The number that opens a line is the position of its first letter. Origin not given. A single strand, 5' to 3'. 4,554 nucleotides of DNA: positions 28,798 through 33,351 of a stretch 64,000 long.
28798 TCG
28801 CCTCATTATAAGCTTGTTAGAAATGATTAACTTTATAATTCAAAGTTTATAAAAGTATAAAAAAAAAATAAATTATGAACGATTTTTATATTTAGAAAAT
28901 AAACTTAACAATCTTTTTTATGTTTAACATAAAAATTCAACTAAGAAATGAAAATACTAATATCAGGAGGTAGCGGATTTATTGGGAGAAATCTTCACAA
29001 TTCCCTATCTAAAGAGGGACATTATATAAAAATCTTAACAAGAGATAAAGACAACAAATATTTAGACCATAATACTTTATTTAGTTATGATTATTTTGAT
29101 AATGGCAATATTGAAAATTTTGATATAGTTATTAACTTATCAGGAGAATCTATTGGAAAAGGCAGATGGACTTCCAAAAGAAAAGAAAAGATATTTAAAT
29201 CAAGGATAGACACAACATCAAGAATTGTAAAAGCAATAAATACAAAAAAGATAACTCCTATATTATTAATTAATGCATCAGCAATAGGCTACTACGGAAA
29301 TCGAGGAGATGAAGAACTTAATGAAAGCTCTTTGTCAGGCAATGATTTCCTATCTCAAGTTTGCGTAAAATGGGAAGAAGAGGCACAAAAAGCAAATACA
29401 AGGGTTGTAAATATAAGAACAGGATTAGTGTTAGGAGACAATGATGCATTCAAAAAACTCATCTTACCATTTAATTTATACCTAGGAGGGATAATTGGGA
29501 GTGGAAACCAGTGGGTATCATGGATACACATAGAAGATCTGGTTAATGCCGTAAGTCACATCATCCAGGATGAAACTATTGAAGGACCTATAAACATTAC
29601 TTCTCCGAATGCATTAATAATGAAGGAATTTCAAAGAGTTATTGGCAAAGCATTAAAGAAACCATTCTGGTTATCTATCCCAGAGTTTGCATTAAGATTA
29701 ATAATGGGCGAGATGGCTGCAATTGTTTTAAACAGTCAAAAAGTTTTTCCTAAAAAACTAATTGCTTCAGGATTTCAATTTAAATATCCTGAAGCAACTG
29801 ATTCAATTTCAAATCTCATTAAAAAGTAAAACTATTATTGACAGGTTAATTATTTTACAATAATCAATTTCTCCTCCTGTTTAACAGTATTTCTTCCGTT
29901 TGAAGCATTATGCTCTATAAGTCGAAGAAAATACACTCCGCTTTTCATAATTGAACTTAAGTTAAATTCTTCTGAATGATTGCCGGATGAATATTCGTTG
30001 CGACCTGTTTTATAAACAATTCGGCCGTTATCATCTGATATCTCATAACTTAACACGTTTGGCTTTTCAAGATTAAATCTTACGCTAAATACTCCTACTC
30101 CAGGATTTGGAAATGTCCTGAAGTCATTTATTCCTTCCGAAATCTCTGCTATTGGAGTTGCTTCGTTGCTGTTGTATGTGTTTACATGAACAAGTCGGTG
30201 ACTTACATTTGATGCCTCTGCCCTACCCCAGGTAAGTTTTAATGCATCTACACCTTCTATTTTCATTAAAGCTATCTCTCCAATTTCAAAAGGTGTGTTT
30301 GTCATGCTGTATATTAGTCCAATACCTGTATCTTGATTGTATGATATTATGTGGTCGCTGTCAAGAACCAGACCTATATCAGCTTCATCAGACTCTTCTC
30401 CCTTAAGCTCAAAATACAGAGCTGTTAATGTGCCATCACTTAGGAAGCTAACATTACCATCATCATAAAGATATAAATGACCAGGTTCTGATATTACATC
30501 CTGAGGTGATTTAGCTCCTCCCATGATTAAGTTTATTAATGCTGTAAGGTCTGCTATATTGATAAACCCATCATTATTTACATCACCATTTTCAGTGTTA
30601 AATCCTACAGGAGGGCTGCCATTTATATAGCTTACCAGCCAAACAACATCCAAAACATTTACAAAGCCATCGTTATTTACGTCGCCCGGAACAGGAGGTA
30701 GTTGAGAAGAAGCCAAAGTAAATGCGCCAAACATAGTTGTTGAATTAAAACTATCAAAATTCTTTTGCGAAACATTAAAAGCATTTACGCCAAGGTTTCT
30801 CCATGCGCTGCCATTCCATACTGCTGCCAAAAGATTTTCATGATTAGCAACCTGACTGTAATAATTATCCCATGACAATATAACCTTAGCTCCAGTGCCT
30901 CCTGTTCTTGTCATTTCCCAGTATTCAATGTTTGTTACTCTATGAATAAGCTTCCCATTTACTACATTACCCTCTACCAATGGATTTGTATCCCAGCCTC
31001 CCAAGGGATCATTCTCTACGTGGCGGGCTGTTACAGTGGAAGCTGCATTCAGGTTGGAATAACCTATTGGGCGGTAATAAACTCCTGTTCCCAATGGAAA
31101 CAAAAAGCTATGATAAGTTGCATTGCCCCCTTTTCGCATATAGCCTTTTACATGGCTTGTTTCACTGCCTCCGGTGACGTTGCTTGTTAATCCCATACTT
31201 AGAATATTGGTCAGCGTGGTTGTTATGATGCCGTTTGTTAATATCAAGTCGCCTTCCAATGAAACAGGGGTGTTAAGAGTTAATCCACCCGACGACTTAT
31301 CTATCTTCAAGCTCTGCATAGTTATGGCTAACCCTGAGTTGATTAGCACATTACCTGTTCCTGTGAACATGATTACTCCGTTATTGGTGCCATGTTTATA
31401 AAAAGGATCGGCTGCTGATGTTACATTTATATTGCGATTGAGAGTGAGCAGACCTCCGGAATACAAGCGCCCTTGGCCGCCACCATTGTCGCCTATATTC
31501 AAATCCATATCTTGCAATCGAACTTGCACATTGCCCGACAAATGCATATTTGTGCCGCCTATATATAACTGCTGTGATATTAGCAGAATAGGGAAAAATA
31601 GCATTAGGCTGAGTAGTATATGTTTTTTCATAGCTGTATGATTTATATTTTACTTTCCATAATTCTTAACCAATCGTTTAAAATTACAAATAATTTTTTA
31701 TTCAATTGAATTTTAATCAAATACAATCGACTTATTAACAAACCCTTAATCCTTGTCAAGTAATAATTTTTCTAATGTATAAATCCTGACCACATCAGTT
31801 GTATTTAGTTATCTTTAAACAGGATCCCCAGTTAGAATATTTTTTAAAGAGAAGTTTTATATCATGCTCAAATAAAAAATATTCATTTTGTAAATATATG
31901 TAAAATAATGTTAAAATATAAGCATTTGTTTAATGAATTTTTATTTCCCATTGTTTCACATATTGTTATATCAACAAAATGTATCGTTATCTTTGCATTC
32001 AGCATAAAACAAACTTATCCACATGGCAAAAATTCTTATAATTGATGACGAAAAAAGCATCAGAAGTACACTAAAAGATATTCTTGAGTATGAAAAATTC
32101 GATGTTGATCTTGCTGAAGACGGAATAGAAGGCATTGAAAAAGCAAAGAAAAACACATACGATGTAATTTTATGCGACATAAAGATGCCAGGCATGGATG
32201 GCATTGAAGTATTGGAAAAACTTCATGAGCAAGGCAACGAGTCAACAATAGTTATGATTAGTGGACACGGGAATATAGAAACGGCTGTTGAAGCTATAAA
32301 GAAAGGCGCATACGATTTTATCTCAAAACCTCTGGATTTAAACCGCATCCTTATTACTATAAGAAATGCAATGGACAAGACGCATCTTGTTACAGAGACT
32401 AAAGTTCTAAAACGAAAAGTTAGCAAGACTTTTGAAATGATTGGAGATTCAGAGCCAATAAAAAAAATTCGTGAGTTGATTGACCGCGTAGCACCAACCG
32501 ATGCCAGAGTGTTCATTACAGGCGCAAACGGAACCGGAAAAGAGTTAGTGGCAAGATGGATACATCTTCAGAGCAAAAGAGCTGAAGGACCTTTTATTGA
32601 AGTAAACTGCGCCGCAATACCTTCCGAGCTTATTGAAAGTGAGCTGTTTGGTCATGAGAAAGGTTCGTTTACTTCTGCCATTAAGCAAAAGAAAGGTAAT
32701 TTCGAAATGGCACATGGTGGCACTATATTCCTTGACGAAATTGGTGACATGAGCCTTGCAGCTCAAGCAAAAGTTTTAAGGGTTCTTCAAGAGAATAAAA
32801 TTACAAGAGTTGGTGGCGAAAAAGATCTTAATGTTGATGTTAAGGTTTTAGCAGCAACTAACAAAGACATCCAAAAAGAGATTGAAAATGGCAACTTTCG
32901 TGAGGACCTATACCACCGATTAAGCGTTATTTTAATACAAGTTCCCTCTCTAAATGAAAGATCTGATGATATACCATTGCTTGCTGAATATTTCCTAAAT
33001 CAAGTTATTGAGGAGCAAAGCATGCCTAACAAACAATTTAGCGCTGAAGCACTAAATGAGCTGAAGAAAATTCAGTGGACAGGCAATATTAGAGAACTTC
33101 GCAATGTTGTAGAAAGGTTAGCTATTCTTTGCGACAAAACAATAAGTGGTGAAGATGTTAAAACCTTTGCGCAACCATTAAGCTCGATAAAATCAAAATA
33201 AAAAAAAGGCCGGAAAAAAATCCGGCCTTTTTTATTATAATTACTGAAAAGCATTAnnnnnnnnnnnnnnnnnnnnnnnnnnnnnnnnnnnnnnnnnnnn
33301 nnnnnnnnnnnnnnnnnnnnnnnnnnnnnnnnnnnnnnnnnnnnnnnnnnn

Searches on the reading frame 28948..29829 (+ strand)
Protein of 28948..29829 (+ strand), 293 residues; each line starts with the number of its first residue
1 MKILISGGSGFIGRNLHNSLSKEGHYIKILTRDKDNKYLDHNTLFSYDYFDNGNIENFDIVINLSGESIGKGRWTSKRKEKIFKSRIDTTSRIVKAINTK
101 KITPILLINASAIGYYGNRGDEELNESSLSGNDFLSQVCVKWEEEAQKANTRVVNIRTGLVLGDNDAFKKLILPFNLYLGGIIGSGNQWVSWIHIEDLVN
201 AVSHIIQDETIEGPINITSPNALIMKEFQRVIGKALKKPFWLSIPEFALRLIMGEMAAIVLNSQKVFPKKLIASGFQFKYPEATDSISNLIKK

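Call 35: search_protein_families(library=ncbifam, proteins=[window:28948-29829:+], max_evalue=1e-10)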
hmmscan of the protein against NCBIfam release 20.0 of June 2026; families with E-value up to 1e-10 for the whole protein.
window:28948-29829:+ (293 aa): 2 families
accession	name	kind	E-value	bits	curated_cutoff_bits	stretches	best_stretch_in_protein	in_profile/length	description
TIGR01777.1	yfcH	hypoth_equivalog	9.8e-99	330.6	207.35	1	3-285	1-290/292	TIGR01777 family oxidoreductase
NF050030.1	thlkprotThyD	equivalog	5.6e-90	301.6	400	1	1-290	1-304/305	thylakoid membrane protein ThyD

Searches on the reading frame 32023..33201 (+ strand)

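Call 12: search_protein_families(library=ncbifam, proteins=[window:32023-33201:+], max_evalue=1e-8)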
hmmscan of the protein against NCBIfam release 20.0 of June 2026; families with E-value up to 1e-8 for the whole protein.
window:32023-33201:+ (392 aa): 98 families (the best 25 are shown)
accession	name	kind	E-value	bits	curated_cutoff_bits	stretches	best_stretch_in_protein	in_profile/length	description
NF051870.1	NAssimRespRegNtrX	equivalog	3.6e-129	431.6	600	1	1-372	1-370/452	nitrogen assimilation response regulator NtrX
TIGR01818.1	ntrC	equivalog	2e-125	419.2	558.6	1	4-378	1-376/463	nitrogen regulation protein NR(I)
NF008469.0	PRK11361.1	equivalog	3.6e-117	391.9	714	1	2-371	5-377/461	acetoacetate metabolism transcriptional regulator AtoC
TIGR02915.1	PEP_resp_reg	equivalog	9.7e-110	367.4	502.6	1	4-382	1-385/445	PEP-CTERM-box response regulator transcription factor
NF041946.1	LuxO_transreg_Vib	equivalog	4.9e-105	352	800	1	7-372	2-368/463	quorum-sensing sigma-54 dependent transcriptional regulator LuxO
NF007689.0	PRK10365.1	equivalog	8.9e-105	351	760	1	3-374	7-377/441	sigma-54-dependent response regulator transcription factor ZraR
NF008176.1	PRK10923.1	equivalog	4.5e-100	335.4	620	1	3-370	5-371/469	nitrogen regulation protein NR(I)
NF003451.0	PRK05022.1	equivalog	1.3e-99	334.2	476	1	121-378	174-431/512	nitric oxide reductase transcriptional regulator NorR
TIGR01817.1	nifA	equivalog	1.8e-99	333.9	528.85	1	124-378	183-437/534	nif-specific transcriptional activator NifA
NF049963.1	RespRegFlgRCampy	domain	1.6e-98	330.4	750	1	4-379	3-377/429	fla regulon two-component system response regulator FlgR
NF011695.0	PRK15115.1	equivalog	7.9e-98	328.1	763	1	2-375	7-373/445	two-component system response regulator GlrR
NF041552.1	TF_PrdR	equivalog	7.4e-97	325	795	1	115-374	246-505/577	sigma-54 dependent transcriptional regulator PrdR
NF050807.1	TransRegFlbDCaul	equivalog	3.6e-91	306.3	750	1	44-373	44-354/454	sigma-54-dependent transcriptional regulator FlbD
NF038308.1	RNA_repair_RtcR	equivalog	3e-90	303.6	650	1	136-384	179-437/530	RNA repair transcriptional activator RtcR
TIGR02974.1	phageshock_pspF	equivalog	8.2e-81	271.8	443.55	1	139-370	1-233/336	phage shock protein operon transcriptional activator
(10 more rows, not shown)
